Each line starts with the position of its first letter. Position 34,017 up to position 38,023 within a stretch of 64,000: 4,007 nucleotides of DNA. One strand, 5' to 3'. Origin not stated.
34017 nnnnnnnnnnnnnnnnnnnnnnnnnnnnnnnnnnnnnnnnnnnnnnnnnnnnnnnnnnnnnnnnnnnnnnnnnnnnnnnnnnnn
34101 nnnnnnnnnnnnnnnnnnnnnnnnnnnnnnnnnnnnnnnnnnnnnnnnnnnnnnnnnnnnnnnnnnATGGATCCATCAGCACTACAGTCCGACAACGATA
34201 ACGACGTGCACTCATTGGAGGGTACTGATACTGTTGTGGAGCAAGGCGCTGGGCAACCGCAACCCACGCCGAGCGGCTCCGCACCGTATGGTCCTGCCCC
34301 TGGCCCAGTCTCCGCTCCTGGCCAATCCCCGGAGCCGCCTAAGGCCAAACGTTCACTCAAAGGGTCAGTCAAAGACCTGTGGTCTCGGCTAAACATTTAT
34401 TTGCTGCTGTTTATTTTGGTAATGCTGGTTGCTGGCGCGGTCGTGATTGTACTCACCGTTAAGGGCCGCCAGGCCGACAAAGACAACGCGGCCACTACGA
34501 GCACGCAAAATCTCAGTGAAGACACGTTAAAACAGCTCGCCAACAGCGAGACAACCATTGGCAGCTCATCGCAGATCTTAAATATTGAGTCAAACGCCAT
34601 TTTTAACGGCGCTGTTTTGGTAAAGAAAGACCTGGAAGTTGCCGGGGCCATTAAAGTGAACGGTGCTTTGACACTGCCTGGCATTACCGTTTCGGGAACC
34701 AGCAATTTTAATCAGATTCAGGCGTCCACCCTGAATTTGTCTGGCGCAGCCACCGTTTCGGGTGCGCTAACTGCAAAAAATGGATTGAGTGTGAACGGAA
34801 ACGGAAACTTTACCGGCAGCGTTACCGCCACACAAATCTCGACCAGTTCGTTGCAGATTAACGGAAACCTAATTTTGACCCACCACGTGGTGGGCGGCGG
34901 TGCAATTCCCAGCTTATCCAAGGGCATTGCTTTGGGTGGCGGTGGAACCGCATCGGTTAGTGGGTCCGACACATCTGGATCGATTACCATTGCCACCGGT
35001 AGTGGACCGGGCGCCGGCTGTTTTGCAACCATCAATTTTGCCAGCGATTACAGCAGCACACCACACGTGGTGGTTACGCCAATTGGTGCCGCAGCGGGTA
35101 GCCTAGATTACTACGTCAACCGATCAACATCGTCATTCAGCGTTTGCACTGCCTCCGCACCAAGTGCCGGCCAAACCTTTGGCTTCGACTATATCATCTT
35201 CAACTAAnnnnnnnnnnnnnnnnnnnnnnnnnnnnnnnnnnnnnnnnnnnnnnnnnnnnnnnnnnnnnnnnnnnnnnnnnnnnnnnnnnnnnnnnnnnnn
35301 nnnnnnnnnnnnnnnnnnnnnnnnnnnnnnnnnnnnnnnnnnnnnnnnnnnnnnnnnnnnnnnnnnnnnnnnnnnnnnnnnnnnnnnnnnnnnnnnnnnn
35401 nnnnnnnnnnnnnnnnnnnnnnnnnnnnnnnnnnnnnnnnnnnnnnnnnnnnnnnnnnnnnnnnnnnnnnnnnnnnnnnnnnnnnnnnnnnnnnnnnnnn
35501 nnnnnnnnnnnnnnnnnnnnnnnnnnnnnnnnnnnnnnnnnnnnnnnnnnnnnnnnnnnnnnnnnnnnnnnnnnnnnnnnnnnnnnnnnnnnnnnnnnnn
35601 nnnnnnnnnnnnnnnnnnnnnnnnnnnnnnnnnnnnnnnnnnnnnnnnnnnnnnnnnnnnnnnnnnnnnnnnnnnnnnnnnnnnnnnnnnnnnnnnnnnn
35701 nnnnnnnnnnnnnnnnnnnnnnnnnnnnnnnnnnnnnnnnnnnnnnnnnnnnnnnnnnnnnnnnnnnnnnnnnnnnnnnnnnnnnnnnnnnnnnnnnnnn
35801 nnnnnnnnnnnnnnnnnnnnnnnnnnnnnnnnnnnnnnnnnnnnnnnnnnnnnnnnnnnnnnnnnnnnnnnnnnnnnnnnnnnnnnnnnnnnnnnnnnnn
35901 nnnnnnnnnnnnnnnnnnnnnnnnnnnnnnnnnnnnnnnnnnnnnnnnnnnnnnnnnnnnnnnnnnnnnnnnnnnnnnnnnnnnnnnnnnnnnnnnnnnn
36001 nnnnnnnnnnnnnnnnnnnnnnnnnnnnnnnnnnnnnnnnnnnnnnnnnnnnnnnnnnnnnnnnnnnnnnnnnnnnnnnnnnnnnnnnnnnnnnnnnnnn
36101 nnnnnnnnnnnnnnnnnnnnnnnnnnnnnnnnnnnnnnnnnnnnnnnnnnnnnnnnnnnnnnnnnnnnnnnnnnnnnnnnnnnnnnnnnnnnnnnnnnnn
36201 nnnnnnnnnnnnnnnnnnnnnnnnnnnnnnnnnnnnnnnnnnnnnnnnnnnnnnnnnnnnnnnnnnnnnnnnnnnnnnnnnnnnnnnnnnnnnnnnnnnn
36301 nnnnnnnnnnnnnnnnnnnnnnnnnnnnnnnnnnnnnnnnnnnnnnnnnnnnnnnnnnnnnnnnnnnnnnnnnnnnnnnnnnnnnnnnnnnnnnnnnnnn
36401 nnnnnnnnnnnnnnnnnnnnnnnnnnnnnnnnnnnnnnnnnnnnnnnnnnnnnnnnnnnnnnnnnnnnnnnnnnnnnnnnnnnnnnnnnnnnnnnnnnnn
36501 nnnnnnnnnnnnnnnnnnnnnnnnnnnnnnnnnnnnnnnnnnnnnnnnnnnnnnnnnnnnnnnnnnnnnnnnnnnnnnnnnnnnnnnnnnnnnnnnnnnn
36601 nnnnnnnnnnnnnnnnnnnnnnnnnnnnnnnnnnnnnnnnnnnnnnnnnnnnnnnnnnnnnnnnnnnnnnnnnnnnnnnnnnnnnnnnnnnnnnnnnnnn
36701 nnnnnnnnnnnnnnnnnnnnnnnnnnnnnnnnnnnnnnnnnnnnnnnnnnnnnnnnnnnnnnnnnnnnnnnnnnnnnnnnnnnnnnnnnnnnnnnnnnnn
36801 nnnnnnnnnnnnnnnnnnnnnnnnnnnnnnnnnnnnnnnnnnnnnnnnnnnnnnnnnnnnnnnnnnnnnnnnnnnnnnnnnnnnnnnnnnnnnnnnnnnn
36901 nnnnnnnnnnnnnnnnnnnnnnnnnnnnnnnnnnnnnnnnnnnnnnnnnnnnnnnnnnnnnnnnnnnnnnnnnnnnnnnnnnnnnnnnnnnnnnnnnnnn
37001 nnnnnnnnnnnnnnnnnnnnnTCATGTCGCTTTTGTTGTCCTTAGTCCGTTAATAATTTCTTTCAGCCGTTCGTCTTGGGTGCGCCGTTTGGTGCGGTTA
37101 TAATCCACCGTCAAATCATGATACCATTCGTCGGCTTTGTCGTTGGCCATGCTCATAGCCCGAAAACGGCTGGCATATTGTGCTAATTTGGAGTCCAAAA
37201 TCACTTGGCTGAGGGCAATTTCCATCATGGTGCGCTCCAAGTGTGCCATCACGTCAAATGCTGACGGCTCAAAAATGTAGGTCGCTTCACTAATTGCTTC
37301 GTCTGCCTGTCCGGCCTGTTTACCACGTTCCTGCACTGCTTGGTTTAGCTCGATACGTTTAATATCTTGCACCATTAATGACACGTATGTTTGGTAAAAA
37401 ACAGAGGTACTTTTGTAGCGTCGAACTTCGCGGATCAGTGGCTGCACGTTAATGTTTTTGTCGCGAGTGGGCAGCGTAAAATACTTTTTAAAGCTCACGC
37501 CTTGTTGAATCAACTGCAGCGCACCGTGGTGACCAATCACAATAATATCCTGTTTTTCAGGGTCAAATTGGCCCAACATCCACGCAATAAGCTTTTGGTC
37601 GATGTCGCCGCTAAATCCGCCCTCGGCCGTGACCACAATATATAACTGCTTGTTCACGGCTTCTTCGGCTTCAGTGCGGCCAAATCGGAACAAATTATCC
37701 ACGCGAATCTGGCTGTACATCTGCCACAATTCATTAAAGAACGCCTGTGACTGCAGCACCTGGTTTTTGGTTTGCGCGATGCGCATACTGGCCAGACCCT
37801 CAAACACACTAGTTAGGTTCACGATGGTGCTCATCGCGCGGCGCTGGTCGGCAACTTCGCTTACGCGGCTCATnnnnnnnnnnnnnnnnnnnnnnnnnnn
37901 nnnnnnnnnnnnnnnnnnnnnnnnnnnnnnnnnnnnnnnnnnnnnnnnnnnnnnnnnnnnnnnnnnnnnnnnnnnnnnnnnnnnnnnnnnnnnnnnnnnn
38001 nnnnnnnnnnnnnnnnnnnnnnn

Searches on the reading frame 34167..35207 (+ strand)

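Call 80: search_protein_families(library=pfam, max_evalue=0.001, proteins=[window:34167-35207:+])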
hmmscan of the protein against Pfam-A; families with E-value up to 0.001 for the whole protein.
window:34167-35207:+ (346 aa): 1 family
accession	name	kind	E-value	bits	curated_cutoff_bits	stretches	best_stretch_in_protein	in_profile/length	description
PF04519.19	Bactofilin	-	2.3e-05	25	27.9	1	140-227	3-88/98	Polymer-forming cytoskeletal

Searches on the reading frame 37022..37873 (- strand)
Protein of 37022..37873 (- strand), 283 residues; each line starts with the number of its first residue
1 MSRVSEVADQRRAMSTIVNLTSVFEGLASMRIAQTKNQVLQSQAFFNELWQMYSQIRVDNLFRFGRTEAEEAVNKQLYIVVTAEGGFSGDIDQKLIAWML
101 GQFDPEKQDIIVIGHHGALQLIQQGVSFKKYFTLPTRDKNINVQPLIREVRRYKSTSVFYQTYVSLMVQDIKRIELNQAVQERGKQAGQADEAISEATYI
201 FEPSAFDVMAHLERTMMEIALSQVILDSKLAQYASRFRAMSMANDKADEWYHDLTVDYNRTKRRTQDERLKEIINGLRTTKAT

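Call 113: search_protein_families(library=pfam, max_evalue=0.0001, proteins=[window:37022-37873:-])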
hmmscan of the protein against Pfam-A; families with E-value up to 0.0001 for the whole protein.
window:37022-37873:- (283 aa): 1 family
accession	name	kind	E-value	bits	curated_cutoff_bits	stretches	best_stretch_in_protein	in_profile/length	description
PF00231.24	ATP-synt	-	4.3e-30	105.8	39.9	1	6-277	4-282/285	ATP synthase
